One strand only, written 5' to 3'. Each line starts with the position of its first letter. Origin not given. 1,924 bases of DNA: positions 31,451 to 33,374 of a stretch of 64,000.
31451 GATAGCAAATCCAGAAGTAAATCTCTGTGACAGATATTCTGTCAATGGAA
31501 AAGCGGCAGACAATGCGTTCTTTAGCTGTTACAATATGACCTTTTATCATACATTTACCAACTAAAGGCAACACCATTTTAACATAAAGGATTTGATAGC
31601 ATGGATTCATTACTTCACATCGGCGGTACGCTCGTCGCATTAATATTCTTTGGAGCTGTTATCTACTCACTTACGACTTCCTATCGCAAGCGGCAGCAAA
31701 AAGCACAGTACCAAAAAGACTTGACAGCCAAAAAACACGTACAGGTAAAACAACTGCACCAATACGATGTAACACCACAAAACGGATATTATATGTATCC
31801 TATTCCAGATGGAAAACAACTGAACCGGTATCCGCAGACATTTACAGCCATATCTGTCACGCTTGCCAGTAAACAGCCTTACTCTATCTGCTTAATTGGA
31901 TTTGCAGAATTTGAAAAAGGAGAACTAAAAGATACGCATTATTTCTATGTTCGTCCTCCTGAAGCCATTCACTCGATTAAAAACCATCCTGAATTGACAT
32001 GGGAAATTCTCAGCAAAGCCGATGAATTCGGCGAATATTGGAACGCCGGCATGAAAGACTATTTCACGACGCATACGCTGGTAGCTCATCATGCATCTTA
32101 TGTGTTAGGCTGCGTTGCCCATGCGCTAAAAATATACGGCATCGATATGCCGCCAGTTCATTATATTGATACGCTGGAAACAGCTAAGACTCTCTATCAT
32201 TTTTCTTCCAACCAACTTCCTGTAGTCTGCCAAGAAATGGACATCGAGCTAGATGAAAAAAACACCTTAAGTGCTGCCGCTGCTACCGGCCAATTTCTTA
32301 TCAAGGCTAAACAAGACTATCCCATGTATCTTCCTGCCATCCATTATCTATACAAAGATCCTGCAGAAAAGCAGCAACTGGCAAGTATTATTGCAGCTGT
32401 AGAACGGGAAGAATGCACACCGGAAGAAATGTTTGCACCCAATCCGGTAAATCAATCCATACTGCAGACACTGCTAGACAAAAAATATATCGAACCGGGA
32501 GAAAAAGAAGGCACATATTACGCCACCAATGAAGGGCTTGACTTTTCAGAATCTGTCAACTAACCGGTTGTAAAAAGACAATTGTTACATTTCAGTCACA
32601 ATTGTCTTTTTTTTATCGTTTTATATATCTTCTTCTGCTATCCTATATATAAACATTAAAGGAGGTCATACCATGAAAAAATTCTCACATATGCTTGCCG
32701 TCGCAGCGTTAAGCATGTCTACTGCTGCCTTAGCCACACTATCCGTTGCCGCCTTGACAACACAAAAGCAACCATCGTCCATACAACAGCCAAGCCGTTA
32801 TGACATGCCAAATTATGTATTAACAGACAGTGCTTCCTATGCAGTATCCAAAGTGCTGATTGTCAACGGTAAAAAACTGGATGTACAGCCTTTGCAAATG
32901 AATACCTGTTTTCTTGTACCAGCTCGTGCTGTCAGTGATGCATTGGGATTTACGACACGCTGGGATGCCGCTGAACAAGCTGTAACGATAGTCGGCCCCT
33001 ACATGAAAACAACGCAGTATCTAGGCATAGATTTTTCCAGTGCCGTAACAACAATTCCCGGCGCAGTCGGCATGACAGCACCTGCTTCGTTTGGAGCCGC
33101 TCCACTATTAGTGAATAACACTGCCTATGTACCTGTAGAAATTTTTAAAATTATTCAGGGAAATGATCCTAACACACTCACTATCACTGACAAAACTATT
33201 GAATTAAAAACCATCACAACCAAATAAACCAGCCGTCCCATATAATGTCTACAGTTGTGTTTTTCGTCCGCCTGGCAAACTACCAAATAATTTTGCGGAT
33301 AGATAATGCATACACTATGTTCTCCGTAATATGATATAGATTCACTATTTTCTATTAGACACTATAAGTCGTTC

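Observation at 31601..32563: Membrane-tethered, catalytically dead DEDDh exonuclease with a winged-helix-like tail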

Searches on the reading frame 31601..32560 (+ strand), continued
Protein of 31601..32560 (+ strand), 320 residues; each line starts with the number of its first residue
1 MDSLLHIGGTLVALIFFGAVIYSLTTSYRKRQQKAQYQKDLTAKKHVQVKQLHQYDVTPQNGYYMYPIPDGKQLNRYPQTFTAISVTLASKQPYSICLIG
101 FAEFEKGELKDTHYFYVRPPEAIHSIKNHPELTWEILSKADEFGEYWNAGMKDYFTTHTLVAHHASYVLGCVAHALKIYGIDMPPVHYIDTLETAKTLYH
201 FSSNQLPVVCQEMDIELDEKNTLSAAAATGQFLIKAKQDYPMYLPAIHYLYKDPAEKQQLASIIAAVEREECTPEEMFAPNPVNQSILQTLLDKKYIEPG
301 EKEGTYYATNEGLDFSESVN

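Call 63: find_encoding_contigs(protein=P0067, flank=7000, max_places=2)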
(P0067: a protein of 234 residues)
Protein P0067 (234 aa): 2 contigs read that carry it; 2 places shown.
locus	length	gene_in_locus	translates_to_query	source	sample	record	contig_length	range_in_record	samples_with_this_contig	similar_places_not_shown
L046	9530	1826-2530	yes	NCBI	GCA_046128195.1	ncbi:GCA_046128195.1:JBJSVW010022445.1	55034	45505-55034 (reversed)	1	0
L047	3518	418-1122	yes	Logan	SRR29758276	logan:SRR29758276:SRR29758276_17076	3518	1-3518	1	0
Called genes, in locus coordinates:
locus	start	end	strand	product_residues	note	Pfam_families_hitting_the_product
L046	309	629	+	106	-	-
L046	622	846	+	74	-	-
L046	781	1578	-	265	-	-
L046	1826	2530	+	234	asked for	PF00929:RNase_T, PF16473:Rv2179c-like (weak)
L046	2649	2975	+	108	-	-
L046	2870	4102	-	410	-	PF00817:IMS, PF11799:IMS_C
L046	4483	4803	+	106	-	PF10852:DUF2651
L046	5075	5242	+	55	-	-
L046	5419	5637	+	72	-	-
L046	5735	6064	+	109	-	-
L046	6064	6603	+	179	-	PF06114:Peptidase_M78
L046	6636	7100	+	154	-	-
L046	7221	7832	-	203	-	PF01184:Gpr1_Fun34_YaaH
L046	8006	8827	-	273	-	PF03180:Lipoprotein_9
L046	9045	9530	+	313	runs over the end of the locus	PF01297:ZnuA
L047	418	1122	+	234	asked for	PF00929:RNase_T, PF16473:Rv2179c-like (weak)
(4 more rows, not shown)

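Call 76: find_encoding_contigs(protein=P0096, flank=6000, max_places=1)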
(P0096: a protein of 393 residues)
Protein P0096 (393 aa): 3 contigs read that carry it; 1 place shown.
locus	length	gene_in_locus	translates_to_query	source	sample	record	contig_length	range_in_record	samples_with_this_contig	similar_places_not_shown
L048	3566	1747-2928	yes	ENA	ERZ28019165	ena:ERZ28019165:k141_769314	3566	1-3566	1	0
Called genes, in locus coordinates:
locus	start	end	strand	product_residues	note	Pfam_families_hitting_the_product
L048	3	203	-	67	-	?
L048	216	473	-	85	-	-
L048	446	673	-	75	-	-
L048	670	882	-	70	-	PF22747:Zn_ribbon_DUF2089 (weak)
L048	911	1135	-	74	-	PF01381:HTH_3 (weak), PF13443:HTH_26 (weak)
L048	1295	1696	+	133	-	PF13560:HTH_31 (weak)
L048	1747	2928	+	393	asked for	PF13482:RNase_H_2 (faint), PF00929:RNase_T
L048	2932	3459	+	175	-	-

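Call 77: find_encoding_contigs(protein=P0149, flank=6000, max_places=1)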
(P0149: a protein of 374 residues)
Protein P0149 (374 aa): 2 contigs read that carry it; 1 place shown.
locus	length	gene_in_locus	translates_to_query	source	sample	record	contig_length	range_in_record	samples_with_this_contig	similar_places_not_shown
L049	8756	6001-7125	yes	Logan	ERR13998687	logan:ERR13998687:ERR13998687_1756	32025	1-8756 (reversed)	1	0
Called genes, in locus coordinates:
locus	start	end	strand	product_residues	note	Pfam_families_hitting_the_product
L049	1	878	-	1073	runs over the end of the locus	PF01807:Zn_ribbon_DnaG, PF08275:DNAG_N, PF01751:Toprim (weak), PF13155:Toprim_2, PF13662:Toprim_4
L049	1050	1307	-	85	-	-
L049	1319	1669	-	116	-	-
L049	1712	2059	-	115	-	-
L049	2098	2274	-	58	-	-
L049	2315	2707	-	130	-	-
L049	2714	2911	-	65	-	-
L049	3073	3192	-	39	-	-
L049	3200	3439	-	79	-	-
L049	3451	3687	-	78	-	-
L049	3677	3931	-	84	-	-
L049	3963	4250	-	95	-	-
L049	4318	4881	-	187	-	PF14493:HTH_40 (faint), PF00196:GerE (weak)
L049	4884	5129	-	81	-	PF01381:HTH_3 (weak)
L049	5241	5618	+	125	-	PF01381:HTH_3 (faint)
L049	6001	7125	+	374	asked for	PF00929:RNase_T, PF00533:BRCT (weak)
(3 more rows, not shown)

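Call 78: find_encoding_contigs(protein=P0126, flank=6000, max_places=1)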
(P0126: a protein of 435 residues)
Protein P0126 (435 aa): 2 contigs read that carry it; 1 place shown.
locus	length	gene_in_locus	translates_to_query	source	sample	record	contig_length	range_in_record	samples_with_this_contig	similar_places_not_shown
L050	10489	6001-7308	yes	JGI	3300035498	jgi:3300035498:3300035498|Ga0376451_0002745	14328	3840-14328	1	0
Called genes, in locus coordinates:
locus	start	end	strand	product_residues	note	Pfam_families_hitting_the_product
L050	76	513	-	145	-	PF13443:HTH_26 (faint)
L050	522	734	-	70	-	-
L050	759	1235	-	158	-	-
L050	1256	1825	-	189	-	-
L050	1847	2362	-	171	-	-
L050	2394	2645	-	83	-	PF01555:N6_N4_Mtase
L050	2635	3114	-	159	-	PF01555:N6_N4_Mtase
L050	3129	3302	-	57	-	-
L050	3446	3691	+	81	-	-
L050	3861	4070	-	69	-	-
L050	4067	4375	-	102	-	-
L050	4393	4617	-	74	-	-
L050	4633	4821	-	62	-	-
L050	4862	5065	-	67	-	-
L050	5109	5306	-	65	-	PF12844:HTH_19 (weak), PF13560:HTH_31, PF13443:HTH_26 (weak), PF01381:HTH_3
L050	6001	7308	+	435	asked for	PF00929:RNase_T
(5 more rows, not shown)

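Call 82: fold_search(model_id=the predicted structure, library=viral)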
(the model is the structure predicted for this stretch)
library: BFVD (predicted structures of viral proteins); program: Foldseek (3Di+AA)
matches with E <= 10: 709; with E <= 0.001: 49
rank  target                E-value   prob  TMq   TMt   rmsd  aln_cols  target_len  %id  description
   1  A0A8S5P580            1.3e-12  1.00  0.47  0.33   1.6       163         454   25  DNA polymerase III subunit alpha [Siphoviridae sp. ct3yx7]
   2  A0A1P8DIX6            1.4e-09  1.00  0.47  0.72   3.0       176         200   16  (no name in the UniProt tables at hand)
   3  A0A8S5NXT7            7.4e-08  1.00  0.46  0.48   9.3       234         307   16  DNA polymerase III subunit alpha [Siphoviridae sp. ct6bb17]
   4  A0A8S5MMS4            4.4e-07  1.00  0.39  0.55   5.4       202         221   14  DEDDh [Siphoviridae sp. ctxc31]
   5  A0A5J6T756            7.9e-07  1.00  0.42  0.56  11.1       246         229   15  (no name in the UniProt tables at hand)
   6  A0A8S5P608            1.3e-06  1.00  0.44  0.70   3.6       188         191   15  DNA polymerase III subunit alpha [Siphoviridae sp. ctsUY14]
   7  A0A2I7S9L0            1.4e-06  1.00  0.45  0.53   2.9       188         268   18  (no name in the UniProt tables at hand)
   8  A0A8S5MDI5            1.7e-06  1.00  0.40  0.62   4.8       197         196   14  DEDDh [Siphoviridae sp. ctYh54]
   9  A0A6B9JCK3            2.1e-06  1.00  0.39  0.44  15.4       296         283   12  DNA polymerase III epsilon subunit [Rhizobium phage RL38J1]
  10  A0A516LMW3            2.2e-06  1.00  0.43  0.33  13.6       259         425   15  (no name in the UniProt tables at hand)
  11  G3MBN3                3.3e-06  1.00  0.39  0.34  11.7       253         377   11  Gp167 [Bacillus phage G]
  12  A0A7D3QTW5            3.7e-06  1.00  0.38  0.12   4.6       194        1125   15  DNA 3'-5' helicase [Fadolivirus FV1/VV64]
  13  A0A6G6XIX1            4.7e-06  1.00  0.41  0.74   4.0       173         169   13  (no name in the UniProt tables at hand)
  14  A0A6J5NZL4            5.0e-06  1.00  0.40  0.69   3.7       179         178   17  DnaQ DNA polymerase III, epsilon subunit and related 3'-5' exonucleases [uncultured Caudovirales phage]
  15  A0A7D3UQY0            5.3e-06  1.00  0.39  0.58   5.1       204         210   11  DEDdh 3'-5' exonuclease [Fadolivirus FV1/VV64]
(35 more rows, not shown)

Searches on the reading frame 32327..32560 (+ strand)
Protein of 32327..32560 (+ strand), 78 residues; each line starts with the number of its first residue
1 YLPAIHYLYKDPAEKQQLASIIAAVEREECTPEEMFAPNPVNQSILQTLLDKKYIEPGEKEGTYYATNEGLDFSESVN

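Call 37: search_solved_structures(query=A3, max_evalue=10, show_alignments=3)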
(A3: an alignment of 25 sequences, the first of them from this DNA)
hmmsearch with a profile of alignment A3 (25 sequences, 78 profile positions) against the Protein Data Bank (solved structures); distinct sequences matched with E-value up to 10: 6.
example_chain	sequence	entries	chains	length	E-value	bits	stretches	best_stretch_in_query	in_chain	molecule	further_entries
3ly9_A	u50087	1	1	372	0.33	14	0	40-74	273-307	Transcriptional activator cadC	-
3ly8_A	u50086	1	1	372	0.33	14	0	40-74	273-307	Transcriptional activator cadC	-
3ly7_A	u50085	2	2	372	0.33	14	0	40-74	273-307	Transcriptional activator cadC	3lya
6tey_A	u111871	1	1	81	0.76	12.8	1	44-73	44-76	DNA-binding protein TubR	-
9ihh_A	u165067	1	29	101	0.84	12.7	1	13-55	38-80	Ex vivo spore-silk A-ENA fibers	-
6l8g_A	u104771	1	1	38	1.2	12.2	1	6-32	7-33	Antitoxin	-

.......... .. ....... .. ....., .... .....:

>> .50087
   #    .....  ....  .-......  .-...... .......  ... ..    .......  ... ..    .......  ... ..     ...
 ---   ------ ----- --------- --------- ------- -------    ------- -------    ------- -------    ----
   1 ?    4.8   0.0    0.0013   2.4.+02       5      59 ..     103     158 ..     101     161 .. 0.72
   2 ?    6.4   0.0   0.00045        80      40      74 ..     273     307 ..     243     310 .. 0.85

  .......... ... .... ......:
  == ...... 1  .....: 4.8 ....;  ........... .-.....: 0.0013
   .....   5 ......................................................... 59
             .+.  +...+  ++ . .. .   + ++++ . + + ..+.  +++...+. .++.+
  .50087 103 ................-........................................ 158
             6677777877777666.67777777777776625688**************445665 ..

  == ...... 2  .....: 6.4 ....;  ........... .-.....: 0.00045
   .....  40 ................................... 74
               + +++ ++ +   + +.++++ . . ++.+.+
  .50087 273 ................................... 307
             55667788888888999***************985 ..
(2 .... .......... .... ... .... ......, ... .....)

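Call 38: search_protein_families(library=pfam, alignment_id=A3, max_evalue=1)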
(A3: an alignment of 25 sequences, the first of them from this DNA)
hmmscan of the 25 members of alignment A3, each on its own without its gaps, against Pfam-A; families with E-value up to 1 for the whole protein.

A. member 1, seq(78 aa): 2 families
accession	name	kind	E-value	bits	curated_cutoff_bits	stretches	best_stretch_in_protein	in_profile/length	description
PF14947.12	HTH_45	-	0.012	16.1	25.5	1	43-76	37-68/77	Winged helix-turn-helix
PF14394.12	DUF4423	-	0.15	12.3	30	0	42-76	53-86/165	Domain of unknown function (DUF4423)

B. families by the number of members that match (of 25 scanned): 7 families
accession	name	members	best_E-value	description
PF14947.12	HTH_45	22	0.0012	Winged helix-turn-helix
PF20008.5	DUF6429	1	0.048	Domain of unknown function (DUF6429)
PF13463.12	HTH_27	1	0.068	Winged helix DNA-binding domain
PF05719.16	GPP34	1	0.073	Golgi phosphoprotein 3 (GPP34)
PF23950.1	MLLE_2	1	0.076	MLLE-related domain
PF14394.12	DUF4423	1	0.15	Domain of unknown function (DUF4423)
PF00395.25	SLH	1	0.34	S-layer homology domain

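Call 39: find_homologous_proteins(query=A3, max_evalue=0.01)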
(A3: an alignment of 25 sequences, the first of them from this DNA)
Query A3 (25 sequences) (78 aa, profile of the alignment): 13 proteins with E <= 0.01 among 513 candidates.
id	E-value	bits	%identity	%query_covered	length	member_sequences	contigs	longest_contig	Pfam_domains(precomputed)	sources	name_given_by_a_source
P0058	4.8e-35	137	64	99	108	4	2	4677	-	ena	-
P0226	1.1e-31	126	55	97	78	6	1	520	-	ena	-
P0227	4.3e-31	124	55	97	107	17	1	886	-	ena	-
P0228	5.3e-30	121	55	97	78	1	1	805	-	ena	-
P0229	1.6e-26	110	54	97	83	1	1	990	-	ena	-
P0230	1.0e-25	107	42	100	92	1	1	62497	-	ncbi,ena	-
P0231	2.3e-25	106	44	100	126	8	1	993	-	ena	-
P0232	1.5e-13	68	59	53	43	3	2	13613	-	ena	-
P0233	3.4e-13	67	55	56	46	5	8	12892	-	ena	-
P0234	7.7e-13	66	55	54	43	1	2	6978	-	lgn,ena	-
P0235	9.3e-12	62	57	60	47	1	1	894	-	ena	-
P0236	9.9e-10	56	58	49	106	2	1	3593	-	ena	-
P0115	1.7e-8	52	58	49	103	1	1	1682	-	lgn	-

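Call 45: predict_structure(alignment_id=A3)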
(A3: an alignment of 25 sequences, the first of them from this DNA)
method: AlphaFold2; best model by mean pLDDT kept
length: 78 residues; sequences in the alignment: 25
mean_pLDDT: 80.0   pTM: 0.62
mean pLDDT of the five models: 80.0, 77.1, 76.4, 76.0, 74.0
residues with pLDDT >= 90: 9; 70-90: 55; 50-70: 9; < 50: 5
segments of 3 or more residues with pLDDT < 50: none
pLDDT, mean of each block of 10 residues (from residue 1): 50 76 82 86 88 89 89 81
secondary structure, 60 per line:
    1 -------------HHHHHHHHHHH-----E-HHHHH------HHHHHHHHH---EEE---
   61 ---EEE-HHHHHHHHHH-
elements in order: H14-24 H32-36 H43-51 E55-57 E64-66 H68-77

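Call 48: fold_search(model_id=the predicted structure, library=pdb)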
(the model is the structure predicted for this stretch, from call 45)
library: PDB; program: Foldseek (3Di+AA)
matches with E <= 10: 1233; with E <= 0.001: 0
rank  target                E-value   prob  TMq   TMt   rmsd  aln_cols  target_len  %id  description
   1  1r7j                  2.3e-02  1.00  0.65  0.57   2.4        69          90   13  Crystal structure of the DNA-binding protein Sso10a from Sulfolobus solfataricus (released 2004-07-20)
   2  3lst_A                2.3e-02  1.00  0.56  0.15   3.0        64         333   16  Crystal Structure of CalO1, Methyltransferase in Calicheamicin Biosynthesis, SAH bound form (released 2010-03-02)
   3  6ybs_a                2.6e-02  0.95  0.49  0.41   7.0        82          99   17  Structure of a human 48S translational initiation complex - head (released 2020-09-16)
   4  3l7w                  3.4e-02  1.00  0.64  0.49   4.1        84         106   17  The Crystal Structure of smu.1704 from Streptococcus mutans UA159 (released 2010-12-08)
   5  4esf                  4.1e-02  0.99  0.59  0.48   3.2        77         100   16  Crystal structure of PadR-like transcriptional regulator (BCE3449) from Bacillus cereus strain ATCC 10987 (released 2012-12-05)
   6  3f6v                  4.4e-02  0.97  0.52  0.44   4.3        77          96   16  Crystal structure of Possible transcriptional regulator for arsenical resistance (released 2008-11-25)
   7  8tjj_A                4.4e-02  0.96  0.46  0.14   3.6        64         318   22  SAM-dependent methyltransferase RedM bound to SAM (released 2023-12-13)
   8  2g7u_A                4.7e-02  0.99  0.61  0.22   4.2        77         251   18  2.3 A structure of putative catechol degradative operon regulator from Rhodococcus sp. RHA1 (released 2006-04-04)
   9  8tji_B                5.3e-02  0.99  0.53  0.15   3.2        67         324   18  SAM-dependent methyltransferase RedM, apo (released 2023-12-13)
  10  8tjj_B                5.3e-02  0.95  0.46  0.14   3.6        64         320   22  SAM-dependent methyltransferase RedM bound to SAM (released 2023-12-13)
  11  7wjp                  5.7e-02  0.99  0.62  0.51   3.3        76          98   13  Structure of PadR-like protein from Listeria monocytogenes (released 2022-04-20)
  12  1xsx_MODEL_1_A        5.7e-02  0.99  0.65  0.55   2.7        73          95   14  NMR Structure of Sso10a, a Hyperthermophile DNA-binding Protein with an Extended Anti-parallel Coiled Coil (released 2005-03-01)
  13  8tjk_A                5.7e-02  0.99  0.53  0.15   3.2        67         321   18  SAM-dependent methyltransferase RedM bound to SAH (released 2023-12-13)
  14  1bja_A                6.5e-02  0.99  0.59  0.50   3.1        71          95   17  ACTIVATION DOMAIN OF THE PHAGE T4 TRANSCRIPTION FACTOR MOTA (released 1998-11-04)
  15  6abt_A                6.5e-02  0.99  0.62  0.50   3.5        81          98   16  Crystal structure of transcription factor from Listeria monocytogenes (released 2019-06-05)
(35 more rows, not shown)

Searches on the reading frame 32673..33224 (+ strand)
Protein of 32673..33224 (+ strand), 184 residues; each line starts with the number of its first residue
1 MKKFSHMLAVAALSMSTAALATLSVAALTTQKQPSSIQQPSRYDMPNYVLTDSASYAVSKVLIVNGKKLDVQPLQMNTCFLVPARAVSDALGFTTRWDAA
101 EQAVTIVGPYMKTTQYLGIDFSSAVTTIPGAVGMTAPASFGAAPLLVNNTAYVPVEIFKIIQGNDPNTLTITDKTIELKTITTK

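Call 11: search_protein_families(library=pfam, proteins=[window:32673-33224:+], max_evalue=0.01)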
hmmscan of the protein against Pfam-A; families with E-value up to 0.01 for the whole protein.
window:32673-33224:+ (184 aa): 1 family
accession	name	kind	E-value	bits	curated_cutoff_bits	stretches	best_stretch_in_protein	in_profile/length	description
PF07833.16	Cu_amine_oxidN1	-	1.2e-11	44.9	24.2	1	64-159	2-90/108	Copper amine oxidase N-terminal domain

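Call 29: search_protein_families(library=phrogs, proteins=[window:32673-33224:+], max_evalue=0.01)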
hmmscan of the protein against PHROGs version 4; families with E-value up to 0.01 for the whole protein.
window:32673-33224:+ (184 aa): 0 families

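Call 30: search_protein_families(library=padloc, proteins=[window:32673-33224:+], max_evalue=0.01)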
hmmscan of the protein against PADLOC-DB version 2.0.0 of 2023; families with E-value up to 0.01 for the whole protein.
window:32673-33224:+ (184 aa): 0 families
